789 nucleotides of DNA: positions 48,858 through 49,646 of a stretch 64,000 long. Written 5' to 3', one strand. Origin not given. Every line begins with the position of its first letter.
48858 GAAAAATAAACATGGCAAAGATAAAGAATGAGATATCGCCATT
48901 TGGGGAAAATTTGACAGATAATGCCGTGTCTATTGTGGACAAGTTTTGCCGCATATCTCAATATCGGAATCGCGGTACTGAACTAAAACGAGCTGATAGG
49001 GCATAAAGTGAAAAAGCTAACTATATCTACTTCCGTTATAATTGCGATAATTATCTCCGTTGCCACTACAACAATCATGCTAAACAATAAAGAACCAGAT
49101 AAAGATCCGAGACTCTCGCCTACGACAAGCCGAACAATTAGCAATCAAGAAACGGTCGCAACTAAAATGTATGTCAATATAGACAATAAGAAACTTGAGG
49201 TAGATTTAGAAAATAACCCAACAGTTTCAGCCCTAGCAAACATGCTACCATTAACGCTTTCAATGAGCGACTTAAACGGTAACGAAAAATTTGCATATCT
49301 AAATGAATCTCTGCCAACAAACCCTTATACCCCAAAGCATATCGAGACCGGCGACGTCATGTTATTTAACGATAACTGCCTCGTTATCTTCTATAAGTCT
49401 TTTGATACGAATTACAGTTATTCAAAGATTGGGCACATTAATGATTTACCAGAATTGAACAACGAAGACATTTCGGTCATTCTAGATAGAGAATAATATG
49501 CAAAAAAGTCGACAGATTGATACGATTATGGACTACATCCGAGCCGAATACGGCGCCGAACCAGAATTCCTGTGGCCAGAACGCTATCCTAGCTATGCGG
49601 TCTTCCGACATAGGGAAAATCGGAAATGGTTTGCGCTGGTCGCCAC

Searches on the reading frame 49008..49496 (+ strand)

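Call 35: search_protein_families(library=pfam, proteins=[window:49008-49496:+], max_evalue=0.001)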
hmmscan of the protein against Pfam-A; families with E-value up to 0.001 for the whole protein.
window:49008-49496:+ (162 aa): 1 family
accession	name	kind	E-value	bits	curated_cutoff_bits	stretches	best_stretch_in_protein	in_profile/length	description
PF18050.6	Cyclophil_like2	-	2.7e-30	105.2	22.7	1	57-147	2-97/115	Cyclophilin-like family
